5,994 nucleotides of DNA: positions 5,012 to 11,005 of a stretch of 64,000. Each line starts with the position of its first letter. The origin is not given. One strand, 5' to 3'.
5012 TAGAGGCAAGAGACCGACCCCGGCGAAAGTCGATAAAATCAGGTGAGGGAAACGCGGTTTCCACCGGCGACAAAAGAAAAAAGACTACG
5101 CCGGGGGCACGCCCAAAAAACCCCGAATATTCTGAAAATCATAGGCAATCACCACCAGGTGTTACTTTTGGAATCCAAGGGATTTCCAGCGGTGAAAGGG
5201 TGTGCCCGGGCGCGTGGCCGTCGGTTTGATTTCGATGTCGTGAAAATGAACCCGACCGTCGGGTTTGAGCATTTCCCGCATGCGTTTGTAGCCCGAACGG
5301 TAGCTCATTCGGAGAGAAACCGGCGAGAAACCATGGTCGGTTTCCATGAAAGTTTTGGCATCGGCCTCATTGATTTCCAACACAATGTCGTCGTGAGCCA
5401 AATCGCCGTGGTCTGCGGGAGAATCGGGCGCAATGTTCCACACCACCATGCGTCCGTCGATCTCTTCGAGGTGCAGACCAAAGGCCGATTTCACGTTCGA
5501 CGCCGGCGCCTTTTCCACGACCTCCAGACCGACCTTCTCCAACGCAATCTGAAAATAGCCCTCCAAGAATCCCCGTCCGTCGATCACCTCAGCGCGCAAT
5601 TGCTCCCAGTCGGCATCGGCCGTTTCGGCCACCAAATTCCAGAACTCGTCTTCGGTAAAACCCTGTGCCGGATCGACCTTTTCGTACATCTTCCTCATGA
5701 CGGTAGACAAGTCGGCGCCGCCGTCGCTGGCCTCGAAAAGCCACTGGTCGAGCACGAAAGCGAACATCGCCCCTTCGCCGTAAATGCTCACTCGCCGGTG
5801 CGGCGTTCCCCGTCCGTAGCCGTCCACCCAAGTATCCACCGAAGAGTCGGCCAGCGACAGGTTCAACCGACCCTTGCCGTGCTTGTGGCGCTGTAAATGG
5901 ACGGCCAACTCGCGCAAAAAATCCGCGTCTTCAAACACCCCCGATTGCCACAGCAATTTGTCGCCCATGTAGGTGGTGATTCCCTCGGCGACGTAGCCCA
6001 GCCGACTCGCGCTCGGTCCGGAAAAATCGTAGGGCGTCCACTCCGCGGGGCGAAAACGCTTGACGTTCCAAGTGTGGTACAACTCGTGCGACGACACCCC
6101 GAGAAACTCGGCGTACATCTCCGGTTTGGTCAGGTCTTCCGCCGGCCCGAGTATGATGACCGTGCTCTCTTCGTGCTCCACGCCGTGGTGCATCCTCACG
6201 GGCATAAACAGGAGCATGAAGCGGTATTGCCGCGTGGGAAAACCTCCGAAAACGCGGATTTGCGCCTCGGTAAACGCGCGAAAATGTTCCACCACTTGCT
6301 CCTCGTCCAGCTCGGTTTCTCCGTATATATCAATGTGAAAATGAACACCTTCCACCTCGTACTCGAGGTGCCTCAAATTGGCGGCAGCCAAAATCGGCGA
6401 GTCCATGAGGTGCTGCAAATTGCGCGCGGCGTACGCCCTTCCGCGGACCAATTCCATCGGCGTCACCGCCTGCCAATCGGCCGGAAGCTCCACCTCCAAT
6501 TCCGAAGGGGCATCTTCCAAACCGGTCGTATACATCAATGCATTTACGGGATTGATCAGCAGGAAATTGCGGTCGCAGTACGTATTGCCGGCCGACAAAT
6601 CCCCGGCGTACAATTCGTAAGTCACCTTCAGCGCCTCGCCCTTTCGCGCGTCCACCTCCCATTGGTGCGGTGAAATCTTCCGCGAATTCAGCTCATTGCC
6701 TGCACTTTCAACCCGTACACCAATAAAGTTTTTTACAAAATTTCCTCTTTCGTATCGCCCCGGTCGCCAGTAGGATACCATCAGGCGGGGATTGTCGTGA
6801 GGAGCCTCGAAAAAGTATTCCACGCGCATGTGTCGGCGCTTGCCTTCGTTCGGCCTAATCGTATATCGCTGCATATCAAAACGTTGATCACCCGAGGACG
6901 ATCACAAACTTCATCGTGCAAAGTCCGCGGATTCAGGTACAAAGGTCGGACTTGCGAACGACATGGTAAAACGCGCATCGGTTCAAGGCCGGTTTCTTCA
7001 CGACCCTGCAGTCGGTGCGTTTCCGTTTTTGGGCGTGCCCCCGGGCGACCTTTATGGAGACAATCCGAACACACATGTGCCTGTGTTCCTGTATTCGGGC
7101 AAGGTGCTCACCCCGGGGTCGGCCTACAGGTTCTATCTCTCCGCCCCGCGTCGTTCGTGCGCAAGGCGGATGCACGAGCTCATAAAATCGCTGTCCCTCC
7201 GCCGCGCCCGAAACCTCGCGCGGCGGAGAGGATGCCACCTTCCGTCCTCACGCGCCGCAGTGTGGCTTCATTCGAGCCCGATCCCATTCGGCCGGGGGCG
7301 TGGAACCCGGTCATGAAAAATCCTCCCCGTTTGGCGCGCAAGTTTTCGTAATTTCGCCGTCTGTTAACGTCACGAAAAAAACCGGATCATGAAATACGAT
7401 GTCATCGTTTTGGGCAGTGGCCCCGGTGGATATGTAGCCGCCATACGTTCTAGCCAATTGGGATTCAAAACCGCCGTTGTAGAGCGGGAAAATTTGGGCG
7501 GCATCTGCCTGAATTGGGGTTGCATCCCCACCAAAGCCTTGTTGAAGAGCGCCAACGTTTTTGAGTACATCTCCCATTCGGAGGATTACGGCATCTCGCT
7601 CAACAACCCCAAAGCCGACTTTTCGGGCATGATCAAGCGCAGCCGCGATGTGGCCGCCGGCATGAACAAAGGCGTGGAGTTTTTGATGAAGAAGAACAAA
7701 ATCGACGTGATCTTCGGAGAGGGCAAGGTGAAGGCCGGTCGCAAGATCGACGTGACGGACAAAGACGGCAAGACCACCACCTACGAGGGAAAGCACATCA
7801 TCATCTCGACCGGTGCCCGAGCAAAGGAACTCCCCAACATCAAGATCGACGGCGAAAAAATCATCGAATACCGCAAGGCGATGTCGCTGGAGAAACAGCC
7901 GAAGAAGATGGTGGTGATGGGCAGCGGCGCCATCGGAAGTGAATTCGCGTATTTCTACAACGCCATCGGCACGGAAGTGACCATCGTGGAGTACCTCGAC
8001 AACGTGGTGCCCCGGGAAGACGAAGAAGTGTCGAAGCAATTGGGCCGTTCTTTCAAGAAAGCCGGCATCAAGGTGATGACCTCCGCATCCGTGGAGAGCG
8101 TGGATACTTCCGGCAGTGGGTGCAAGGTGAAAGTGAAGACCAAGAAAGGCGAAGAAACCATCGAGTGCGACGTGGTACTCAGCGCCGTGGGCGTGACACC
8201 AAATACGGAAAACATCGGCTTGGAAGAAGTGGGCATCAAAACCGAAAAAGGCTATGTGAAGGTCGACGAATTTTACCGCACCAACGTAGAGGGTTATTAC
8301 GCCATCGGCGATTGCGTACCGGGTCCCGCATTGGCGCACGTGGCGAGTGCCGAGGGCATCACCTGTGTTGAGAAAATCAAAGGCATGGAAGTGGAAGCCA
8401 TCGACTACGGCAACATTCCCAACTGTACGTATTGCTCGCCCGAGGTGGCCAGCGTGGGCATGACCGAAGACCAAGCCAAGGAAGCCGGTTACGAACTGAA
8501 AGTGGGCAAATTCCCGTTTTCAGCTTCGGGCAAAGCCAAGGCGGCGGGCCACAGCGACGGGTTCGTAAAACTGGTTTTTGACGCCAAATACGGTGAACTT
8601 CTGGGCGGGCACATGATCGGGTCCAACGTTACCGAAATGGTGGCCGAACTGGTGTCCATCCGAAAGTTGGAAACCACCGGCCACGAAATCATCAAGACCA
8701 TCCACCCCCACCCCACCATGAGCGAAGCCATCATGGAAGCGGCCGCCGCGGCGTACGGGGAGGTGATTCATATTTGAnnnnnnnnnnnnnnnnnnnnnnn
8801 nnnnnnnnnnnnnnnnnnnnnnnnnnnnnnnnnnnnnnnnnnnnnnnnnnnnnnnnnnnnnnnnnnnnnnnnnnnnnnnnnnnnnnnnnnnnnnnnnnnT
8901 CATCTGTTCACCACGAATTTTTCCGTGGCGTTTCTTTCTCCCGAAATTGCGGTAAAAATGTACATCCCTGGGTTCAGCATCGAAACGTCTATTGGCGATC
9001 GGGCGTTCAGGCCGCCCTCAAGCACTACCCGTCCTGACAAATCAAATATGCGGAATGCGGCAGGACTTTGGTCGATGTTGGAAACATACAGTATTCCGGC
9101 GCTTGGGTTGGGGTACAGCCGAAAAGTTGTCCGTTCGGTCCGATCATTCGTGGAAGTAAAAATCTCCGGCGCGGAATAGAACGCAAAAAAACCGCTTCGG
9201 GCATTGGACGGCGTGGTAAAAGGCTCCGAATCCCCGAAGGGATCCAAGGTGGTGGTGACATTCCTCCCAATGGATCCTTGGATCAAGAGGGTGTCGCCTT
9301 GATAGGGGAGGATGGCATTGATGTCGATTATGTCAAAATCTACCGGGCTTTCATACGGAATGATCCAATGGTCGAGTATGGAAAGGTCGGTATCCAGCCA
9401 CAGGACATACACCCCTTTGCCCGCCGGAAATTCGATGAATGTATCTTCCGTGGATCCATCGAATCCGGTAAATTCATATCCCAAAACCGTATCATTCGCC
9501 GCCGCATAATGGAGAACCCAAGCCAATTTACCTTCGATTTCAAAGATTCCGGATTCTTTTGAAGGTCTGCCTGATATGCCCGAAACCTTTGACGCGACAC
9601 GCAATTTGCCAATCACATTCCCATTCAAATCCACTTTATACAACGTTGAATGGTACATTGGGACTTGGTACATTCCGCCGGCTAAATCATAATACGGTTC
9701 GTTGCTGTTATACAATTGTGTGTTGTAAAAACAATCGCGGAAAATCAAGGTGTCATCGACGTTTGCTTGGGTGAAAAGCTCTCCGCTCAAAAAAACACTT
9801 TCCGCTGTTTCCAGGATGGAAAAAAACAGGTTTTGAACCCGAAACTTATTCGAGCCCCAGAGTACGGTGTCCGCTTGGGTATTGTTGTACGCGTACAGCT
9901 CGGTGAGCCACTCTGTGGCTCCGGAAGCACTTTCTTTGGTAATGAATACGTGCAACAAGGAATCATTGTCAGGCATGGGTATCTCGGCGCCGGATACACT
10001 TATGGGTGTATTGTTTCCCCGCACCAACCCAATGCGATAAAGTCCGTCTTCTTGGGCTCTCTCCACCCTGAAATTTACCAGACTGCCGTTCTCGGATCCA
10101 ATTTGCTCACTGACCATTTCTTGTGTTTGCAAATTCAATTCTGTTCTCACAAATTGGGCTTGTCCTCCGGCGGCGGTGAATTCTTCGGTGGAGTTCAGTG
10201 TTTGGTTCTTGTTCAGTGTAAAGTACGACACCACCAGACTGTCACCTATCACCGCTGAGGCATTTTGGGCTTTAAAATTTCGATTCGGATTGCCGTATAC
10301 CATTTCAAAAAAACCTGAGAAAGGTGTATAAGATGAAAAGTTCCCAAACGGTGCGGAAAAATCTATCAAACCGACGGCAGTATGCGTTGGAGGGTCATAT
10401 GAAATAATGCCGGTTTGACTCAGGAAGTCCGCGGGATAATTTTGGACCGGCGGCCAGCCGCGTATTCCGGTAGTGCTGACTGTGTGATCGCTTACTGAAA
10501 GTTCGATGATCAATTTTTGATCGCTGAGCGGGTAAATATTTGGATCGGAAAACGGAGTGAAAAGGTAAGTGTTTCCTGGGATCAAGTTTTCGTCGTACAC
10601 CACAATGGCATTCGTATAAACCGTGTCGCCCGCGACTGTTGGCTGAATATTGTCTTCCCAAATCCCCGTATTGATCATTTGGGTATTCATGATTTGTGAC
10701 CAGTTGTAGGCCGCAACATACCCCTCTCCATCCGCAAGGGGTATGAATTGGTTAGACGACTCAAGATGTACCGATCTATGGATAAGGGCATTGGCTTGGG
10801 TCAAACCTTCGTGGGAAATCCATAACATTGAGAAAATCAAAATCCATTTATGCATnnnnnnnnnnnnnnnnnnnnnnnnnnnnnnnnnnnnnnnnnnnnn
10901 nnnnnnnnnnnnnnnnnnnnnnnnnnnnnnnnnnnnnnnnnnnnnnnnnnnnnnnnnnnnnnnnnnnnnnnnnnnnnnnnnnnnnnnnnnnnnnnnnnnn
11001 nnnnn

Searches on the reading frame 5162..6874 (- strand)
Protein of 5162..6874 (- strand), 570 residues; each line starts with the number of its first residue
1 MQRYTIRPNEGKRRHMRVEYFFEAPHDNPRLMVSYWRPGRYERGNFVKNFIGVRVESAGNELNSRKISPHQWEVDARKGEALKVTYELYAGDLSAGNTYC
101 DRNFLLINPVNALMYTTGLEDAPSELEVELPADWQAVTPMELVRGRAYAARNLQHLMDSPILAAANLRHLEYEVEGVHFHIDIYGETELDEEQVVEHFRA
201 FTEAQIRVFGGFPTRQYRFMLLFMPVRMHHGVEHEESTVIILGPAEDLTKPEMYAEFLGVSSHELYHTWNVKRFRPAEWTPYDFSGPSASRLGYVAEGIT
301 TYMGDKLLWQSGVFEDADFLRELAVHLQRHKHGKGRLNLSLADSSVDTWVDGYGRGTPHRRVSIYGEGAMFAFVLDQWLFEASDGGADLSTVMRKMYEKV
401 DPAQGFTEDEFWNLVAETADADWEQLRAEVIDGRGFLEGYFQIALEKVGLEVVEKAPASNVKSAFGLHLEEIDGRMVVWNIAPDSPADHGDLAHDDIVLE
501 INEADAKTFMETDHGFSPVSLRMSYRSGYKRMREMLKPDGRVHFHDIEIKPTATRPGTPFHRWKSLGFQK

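Call 22: search_protein_families(library=pfam, proteins=[window:5162-6874:-])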
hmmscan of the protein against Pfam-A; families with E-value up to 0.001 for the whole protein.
window:5162-6874:- (570 aa): 3 families
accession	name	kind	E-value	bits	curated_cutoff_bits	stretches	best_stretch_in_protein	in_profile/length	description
PF17899.6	Peptidase_M61_N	-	1.8e-38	132.6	23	1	3-164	1-167/168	Peptidase M61 N-terminal domain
PF05299.18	Peptidase_M61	-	1.3e-32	113.1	22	1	257-370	2-117/118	M61 glycyl aminopeptidase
PF13180.12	PDZ_2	-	0.00023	21.8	27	1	465-508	3-46/80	PDZ domain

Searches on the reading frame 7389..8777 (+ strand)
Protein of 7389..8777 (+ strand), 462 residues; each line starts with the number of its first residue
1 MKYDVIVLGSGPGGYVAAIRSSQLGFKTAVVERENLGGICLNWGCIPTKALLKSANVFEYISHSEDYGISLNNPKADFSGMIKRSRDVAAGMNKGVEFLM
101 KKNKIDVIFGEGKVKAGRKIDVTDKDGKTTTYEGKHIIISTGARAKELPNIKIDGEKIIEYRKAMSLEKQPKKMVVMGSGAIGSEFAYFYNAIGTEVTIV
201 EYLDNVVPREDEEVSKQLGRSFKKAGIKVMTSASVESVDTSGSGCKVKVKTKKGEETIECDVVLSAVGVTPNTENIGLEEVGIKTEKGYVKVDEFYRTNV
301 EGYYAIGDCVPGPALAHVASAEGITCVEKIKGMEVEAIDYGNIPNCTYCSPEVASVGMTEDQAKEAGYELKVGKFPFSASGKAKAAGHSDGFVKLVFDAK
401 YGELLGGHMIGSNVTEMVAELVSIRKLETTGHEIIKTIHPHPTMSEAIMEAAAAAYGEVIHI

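Call 22: search_protein_families(library=pfam, proteins=[window:7389-8777:+])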
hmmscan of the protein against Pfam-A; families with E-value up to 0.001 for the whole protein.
window:7389-8777:+ (462 aa): 13 families
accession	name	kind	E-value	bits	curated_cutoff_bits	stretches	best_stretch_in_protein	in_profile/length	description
PF07992.20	Pyr_redox_2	-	9.3e-73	245.6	26.1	1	3-323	1-291/291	Pyridine nucleotide-disulphide oxidoreductase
PF02852.28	Pyr_redox_dim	-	5.4e-38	130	25.3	1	343-452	1-110/110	Pyridine nucleotide-disulphide oxidoreductase, dimerisation domain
PF00070.33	Pyr_redox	-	1.7e-21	76.9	22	1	173-252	1-80/82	Pyridine nucleotide-disulphide oxidoreductase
PF13738.12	Pyr_redox_3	-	1.5e-13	51.1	30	1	6-307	1-305/305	Pyridine nucleotide-disulphide oxidoreductase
PF12831.13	FAD_oxidored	-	8.1e-09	35.7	27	1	4-42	1-40/416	FAD dependent oxidoreductase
PF13434.12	Lys_Orn_oxgnase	-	1.1e-05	25.2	21.3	1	88-189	104-206/339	L-lysine 6-monooxygenase/L-ornithine 5-monooxygenase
PF00890.30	FAD_binding_2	-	1.6e-05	24.7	20.4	1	4-41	1-38/414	FAD binding domain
PF01266.30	DAO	-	1.9e-05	24.8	27.9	0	213-270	150-205/353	FAD dependent oxidoreductase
PF13450.12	NAD_binding_8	-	2e-05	25.2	21.9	0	7-40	1-35/68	NAD(P)-binding Rossmann-like domain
PF03486.20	HI0933_like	-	2.4e-05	24.3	50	0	4-35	2-33/244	HI0933-like protein Rossmann domain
PF01134.28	GIDA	-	0.00034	20.2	22.1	0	4-143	1-150/391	Glucose inhibited division protein A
PF01494.25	FAD_binding_3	-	0.00042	20.1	22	0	2-34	1-33/349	FAD binding domain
PF02826.25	2-Hacid_dh_C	-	0.00058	19.7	25.1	0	160-208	25-73/178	D-isomer specific 2-hydroxyacid dehydrogenase, NAD binding domain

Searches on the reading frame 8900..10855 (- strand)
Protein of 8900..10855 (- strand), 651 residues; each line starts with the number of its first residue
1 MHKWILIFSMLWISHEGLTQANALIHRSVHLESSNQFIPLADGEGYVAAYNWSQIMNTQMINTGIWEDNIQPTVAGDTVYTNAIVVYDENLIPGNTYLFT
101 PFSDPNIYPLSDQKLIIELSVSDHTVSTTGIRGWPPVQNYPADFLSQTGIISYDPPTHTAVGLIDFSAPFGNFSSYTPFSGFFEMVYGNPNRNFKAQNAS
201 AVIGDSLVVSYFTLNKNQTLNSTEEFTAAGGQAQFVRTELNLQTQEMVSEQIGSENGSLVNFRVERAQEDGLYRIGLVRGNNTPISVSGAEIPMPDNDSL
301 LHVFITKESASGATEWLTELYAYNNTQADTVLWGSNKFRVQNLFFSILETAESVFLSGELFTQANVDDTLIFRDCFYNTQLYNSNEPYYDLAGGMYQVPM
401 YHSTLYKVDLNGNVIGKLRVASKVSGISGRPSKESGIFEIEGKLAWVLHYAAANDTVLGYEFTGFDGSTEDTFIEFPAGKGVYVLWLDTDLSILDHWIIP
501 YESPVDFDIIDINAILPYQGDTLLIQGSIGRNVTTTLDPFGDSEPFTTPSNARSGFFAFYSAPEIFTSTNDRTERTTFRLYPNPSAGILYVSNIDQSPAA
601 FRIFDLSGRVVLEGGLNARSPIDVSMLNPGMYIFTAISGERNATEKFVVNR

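Call 12: search_protein_families(library=pfam, proteins=[window:8900-10855:-])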
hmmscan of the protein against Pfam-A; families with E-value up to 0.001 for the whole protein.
window:8900-10855:- (651 aa): 1 family
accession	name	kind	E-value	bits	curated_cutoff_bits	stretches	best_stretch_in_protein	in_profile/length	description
PF18962.6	Por_Secre_tail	-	5.7e-11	43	27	1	580-649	1-75/75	Secretion system C-terminal sorting domain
